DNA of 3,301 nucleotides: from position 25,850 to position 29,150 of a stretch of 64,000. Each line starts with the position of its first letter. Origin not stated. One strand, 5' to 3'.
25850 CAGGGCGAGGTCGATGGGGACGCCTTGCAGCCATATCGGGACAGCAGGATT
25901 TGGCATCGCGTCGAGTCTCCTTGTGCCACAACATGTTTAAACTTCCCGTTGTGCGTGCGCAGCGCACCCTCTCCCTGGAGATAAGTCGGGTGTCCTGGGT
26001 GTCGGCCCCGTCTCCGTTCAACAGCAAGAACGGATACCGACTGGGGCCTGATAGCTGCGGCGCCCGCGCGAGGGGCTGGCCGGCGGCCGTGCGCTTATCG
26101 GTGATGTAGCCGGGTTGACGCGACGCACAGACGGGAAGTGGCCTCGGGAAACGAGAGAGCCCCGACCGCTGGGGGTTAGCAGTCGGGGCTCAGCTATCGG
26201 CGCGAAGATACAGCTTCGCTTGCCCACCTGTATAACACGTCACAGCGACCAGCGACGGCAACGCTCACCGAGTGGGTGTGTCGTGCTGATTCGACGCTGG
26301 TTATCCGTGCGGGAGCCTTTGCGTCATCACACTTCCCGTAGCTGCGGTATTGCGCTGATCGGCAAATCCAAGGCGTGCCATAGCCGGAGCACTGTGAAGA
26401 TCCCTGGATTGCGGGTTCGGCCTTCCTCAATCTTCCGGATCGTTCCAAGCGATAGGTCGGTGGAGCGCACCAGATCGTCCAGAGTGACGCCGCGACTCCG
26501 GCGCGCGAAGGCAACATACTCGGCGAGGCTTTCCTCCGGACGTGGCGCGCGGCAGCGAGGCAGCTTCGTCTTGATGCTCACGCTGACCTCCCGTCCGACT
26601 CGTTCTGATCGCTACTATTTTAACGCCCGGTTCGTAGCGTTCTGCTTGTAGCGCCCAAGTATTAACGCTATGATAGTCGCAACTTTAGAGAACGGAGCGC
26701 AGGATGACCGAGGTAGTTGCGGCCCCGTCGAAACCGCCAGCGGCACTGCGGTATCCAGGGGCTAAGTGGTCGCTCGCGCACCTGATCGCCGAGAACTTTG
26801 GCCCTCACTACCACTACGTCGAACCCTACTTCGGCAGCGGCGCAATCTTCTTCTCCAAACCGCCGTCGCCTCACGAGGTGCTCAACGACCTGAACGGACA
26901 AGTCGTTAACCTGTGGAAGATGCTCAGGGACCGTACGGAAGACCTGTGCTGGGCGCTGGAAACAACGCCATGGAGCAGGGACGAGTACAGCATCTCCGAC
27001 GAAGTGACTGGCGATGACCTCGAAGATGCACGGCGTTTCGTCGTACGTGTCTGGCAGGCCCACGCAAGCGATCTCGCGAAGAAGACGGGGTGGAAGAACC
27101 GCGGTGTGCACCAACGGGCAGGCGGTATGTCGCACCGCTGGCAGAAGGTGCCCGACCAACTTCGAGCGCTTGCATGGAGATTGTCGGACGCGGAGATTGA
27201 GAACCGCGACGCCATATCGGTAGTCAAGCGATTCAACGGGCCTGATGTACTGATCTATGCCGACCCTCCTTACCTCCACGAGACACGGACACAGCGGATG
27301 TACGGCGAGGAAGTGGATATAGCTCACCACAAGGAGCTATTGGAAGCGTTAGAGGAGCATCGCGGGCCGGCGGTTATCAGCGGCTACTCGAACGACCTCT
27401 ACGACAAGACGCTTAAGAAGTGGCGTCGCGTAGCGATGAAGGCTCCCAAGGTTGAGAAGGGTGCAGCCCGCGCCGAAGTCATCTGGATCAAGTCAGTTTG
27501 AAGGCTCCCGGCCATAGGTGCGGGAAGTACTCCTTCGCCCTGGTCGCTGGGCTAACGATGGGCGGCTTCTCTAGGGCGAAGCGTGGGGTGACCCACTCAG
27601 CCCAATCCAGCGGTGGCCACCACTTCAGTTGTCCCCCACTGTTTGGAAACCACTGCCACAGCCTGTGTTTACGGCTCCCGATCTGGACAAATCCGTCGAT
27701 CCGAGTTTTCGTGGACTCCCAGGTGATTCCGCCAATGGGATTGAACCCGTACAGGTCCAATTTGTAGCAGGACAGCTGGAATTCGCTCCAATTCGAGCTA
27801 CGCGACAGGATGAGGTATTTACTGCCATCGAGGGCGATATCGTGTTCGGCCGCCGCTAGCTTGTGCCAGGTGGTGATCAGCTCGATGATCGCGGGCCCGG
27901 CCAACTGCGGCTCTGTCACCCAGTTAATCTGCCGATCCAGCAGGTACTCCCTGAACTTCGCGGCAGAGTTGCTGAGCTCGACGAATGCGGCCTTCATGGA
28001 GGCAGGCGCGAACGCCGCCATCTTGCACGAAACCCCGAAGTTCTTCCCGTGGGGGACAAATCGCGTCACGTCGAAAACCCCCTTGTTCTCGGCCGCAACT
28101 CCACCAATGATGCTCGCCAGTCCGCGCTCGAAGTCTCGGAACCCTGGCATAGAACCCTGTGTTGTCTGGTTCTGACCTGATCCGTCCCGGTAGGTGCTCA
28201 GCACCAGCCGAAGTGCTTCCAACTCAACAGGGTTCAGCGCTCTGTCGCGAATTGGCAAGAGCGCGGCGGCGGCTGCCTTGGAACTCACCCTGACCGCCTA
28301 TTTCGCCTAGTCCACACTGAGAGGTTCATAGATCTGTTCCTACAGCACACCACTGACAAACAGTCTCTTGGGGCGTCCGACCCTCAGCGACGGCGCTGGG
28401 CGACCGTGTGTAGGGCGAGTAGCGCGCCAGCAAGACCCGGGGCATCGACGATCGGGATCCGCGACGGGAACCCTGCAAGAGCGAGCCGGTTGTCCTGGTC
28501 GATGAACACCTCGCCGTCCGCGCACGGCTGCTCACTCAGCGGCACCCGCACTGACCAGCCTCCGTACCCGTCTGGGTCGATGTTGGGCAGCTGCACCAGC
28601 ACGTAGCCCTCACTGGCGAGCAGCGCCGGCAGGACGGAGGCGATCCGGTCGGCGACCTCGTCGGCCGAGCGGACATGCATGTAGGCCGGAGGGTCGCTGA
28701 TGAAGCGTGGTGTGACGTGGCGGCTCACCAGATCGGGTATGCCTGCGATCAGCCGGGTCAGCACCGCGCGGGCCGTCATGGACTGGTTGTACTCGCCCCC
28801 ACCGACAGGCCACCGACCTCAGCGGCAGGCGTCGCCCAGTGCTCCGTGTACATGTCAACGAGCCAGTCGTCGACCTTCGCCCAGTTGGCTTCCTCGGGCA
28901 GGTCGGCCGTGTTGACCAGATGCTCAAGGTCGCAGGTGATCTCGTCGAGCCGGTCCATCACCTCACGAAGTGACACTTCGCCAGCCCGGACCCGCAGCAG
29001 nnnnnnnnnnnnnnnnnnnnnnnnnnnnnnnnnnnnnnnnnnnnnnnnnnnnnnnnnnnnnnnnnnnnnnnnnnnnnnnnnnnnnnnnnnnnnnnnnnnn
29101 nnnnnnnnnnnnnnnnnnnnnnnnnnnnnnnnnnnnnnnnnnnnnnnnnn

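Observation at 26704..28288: Dam-family N6-adenine methyltransferase on the opposite strand, convergent with an unknown 266-aa gene: orphan methylase or type II R-M pair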

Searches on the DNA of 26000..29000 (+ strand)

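Call 3: search_dna_similar(query=window:26000-29000:+, collection=phages, mode=near, max_rows=25)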
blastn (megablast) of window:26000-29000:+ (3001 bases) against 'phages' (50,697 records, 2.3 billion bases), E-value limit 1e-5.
No match.
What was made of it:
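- Tried and rejected: Megablast of the cassette against phages found no match (call 3).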

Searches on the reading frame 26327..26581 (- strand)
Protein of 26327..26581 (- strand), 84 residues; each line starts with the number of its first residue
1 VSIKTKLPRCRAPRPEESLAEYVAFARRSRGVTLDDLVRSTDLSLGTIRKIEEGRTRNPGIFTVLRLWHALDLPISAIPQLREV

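Call 4: search_protein_families(library=pfam, proteins=[window:26327-26581:-], max_evalue=0.1)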
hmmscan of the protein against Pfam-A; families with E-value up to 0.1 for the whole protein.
window:26327-26581:- (84 aa): 6 families
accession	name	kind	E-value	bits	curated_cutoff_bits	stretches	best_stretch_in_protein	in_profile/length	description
PF12844.13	HTH_19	-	8.4e-08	32.5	30.2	1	23-77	4-57/64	Helix-turn-helix domain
PF13560.12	HTH_31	-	3.4e-06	27.7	27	1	19-74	2-57/64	Helix-turn-helix domain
PF01381.28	HTH_3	-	4.7e-05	23.8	23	1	26-76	4-53/55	Helix-turn-helix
PF13413.12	HTH_25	-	5.9e-05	23.2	24.6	1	26-56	5-35/62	Helix-turn-helix domain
PF13443.12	HTH_26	-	0.039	14.6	22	1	30-73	9-52/63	Cro/C1-type HTH DNA-binding domain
PF09339.16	HTH_IclR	-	0.091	13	22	0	24-49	11-36/52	IclR helix-turn-helix domain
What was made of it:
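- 26327..26581 (-): 84-aa XRE-family HTH protein; candidate controller (C) of the R-M module, divergent from M. Pfam HTH_19 E 8.4e-8 (call 4).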

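Call 5: search_protein_families(library=phrogs, proteins=[window:26327-26581:-], max_evalue=0.1)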
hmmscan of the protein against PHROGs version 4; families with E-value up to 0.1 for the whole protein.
window:26327-26581:- (84 aa): 7 families
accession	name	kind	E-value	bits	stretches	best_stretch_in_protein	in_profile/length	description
phrog_5823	-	transcription regulation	3.3e-08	34.1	1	16-77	4-65/404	transcriptional regulator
phrog_32768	-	unknown function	0.0005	19.9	1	18-76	9-67/446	-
phrog_6223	-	transcription regulation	0.00062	20.8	1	26-67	13-53/73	transcriptional repressor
phrog_8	-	transcription regulation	0.00063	20.3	1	26-71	84-208/346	transcriptional regulator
phrog_1373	-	transcription regulation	0.00069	20.6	1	18-76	63-120/166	transcriptional regulator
phrog_2328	-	transcription regulation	0.018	15.8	1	15-73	12-69/128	transcriptional repressor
phrog_2967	-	transcription regulation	0.023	15.2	1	25-59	17-51/225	transcriptional regulator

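Call 6: search_protein_families(library=padloc, proteins=[window:26327-26581:-], max_evalue=0.1)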
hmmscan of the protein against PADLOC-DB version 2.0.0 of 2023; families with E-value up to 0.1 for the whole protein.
window:26327-26581:- (84 aa): 8 families
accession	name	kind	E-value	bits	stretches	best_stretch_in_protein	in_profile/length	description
PDLC03946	RmrA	-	0.00015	18.6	1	23-76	7-59/357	-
PDLC03949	RmrA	-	0.0011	15.9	1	23-75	7-58/363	-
PDLC04142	capH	-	0.0018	17.3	1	17-67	5-54/103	capH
PDLC02926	HTH_VI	-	0.0028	15.9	1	21-78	4-60/92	-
PDLC03954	RmrA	-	0.0047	13.9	1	23-75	15-66/380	-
PDLC03955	RmrA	-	0.0055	14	1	22-75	24-76/371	-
PDLC03947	RmrA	-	0.0082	13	1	18-76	11-68/383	-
PDLC03944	RmrA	-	0.0083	13.2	1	25-75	13-62/384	-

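Call 7: search_protein_families(library=ncbifam, proteins=[window:26327-26581:-], max_evalue=0.1)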
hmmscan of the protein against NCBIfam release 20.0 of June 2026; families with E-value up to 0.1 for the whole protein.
window:26327-26581:- (84 aa): 5 families
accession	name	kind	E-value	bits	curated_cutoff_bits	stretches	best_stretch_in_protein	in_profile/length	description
TIGR03070.1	couple_hipB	subfamily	6.8e-05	22.7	71.65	1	18-73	2-56/58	type II toxin-antitoxin system Y4mF family antitoxin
NF041677.1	trans_regClgR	equivalog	0.0029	17.7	170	1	18-78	8-67/113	transcriptional regulator ClgR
NF006015.0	PRK08154.1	subfamily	0.0059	15.8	204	1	18-78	30-89/314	anaerobic benzoate catabolism transcriptional regulator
NF046032.1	TransRegSlrRBacil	equivalog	0.059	13.5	250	1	25-73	8-56/149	HTH-type transcriptional regulator SlrR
TIGR00270.2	TIGR00270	equivalog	0.067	13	110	1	20-72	77-128/159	multiprotein bridging factor aMBF1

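Call 64: search_solved_structures(query=window:26327-26581:-, max_evalue=1)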
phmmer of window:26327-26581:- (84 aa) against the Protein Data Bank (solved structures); distinct sequences matched with E-value up to 1: 11.
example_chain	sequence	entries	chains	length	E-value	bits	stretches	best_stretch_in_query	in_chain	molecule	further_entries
2ofy_A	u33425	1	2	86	0.00068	23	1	29-77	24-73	Putative XRE-family transcriptional regulator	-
8bny_A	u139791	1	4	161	0.018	18.4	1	15-81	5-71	Immunity repressor protein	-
3f51_A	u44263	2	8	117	0.051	17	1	8-73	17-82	Clp gene regulator (ClgR)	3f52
5woq_A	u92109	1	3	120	0.11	15.9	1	18-78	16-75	Transcriptional regulator ClgR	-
1y9q_A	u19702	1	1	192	0.17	15.4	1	19-77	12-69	transcriptional regulator, HTH_3 family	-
6rnz_A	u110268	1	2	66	0.19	15.2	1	22-75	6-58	HTH-type transcriptional regulator DdrOC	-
6jq1_A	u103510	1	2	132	0.44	14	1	21-73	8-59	Transcriptional regulator, XRE family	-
6af3_B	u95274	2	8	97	0.52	13.8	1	23-80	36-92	HigA antitoxin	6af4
6rnx_A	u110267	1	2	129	0.77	13.2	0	23-75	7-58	HTH-type transcriptional regulator DdrOC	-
6rmq_A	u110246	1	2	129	0.79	13.2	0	23-74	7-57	HTH-type transcriptional regulator DdrOC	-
2b5a_A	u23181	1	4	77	0.96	12.9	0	26-78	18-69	C.BclI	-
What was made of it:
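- On Controller (C) proteins of R-M systems: C.BclI scores E 0.96 (call 64).
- Closest known: Kpn2I R-M system. Different: The proteins are unrelated: Kpn2I recognises TCCGGA, and the HTH here is not a detectable C.Kpn2I or C-family homologue (call 64).
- Closest known: Classical C-protein systems. Different: There is no GACT/AGTC-type C-box and no significant similarity to solved C proteins (call 64).
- It is a generic XRE protein; its best solved-structure matches include an 'immunity repressor protein' (E 0.018) (call 64).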
